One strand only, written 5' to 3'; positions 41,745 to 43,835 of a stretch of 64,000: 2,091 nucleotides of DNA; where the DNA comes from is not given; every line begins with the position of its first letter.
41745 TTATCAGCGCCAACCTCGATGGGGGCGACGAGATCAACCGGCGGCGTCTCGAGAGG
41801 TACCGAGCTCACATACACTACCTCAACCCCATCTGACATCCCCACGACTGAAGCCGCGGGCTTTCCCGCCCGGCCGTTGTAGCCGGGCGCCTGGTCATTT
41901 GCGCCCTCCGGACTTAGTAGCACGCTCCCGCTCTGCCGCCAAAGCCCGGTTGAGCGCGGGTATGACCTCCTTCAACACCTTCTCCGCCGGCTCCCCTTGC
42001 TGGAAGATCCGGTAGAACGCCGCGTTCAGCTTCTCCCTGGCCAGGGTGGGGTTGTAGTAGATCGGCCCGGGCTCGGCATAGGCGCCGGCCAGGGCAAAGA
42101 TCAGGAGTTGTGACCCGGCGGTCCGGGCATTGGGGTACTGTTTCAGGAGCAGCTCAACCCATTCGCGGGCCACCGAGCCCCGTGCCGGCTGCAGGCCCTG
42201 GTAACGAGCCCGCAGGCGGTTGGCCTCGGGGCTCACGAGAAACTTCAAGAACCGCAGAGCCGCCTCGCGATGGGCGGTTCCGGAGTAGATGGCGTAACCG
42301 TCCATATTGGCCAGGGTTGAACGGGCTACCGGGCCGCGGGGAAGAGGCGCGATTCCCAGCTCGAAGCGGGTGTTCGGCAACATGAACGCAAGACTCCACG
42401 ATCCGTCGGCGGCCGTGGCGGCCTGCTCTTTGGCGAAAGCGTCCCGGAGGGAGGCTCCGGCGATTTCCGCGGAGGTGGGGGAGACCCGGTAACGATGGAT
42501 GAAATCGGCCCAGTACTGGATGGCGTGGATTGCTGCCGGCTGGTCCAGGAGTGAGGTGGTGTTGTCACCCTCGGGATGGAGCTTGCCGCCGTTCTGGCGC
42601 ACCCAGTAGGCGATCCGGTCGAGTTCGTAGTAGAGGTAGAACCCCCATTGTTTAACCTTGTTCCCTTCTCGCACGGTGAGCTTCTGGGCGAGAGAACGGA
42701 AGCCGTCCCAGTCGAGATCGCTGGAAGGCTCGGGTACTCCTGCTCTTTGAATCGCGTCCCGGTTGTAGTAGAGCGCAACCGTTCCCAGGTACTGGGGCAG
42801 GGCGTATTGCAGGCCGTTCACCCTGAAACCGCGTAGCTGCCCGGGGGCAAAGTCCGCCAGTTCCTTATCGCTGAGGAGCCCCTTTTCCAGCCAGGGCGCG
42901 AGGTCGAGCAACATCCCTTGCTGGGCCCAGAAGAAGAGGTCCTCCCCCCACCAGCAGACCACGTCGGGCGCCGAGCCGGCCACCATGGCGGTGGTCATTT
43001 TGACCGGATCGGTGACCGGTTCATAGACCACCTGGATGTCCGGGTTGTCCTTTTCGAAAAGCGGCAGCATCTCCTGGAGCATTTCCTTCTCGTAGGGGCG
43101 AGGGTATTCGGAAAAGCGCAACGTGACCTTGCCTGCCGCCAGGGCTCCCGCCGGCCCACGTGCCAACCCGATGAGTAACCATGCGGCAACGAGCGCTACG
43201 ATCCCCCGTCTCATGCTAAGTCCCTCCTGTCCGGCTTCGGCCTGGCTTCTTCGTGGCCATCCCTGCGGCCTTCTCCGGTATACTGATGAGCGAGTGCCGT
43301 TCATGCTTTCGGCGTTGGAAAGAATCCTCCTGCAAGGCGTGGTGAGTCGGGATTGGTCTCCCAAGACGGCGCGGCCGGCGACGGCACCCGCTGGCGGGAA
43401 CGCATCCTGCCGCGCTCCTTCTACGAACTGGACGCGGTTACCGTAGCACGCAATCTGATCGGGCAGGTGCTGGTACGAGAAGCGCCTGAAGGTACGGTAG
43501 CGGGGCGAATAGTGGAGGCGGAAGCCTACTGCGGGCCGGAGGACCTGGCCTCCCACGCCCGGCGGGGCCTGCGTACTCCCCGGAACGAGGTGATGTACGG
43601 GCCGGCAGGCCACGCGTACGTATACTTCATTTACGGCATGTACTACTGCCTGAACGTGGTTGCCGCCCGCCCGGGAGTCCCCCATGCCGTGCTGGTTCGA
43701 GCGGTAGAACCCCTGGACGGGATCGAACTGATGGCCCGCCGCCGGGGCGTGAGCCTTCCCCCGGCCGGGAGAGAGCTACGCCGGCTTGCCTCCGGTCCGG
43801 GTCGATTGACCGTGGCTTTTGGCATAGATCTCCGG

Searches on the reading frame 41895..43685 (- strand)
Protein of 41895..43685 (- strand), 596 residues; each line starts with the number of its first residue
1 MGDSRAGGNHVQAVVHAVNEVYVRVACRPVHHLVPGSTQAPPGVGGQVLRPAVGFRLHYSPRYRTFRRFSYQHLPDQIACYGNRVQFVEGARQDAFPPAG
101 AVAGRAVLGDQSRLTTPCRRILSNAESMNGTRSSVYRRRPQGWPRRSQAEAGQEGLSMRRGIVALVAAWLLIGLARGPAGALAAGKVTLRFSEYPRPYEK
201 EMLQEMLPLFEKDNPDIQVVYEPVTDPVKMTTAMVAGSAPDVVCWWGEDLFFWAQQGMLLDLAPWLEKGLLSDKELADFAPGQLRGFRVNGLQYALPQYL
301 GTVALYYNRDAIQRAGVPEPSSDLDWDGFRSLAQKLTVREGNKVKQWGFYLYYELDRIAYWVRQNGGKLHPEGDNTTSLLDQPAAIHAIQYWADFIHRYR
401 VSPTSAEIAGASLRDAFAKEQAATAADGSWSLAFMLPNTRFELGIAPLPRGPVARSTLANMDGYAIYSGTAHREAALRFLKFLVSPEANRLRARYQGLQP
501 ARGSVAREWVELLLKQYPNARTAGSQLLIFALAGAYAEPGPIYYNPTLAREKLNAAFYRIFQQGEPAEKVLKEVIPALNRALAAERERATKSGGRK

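Call 67: search_protein_families(library=pfam, proteins=[window:41895-43685:-], max_evalue=0.00001)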
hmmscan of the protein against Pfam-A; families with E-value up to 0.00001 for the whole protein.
window:41895-43685:- (596 aa): 2 families
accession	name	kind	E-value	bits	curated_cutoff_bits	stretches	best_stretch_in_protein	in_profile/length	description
PF01547.30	SBP_bac_1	-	1.2e-39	137.6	26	1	202-489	9-306/307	Bacterial extracellular solute-binding protein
PF13416.11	SBP_bac_8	-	1.9e-28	100.5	27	1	210-507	6-267/279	Bacterial extracellular solute-binding protein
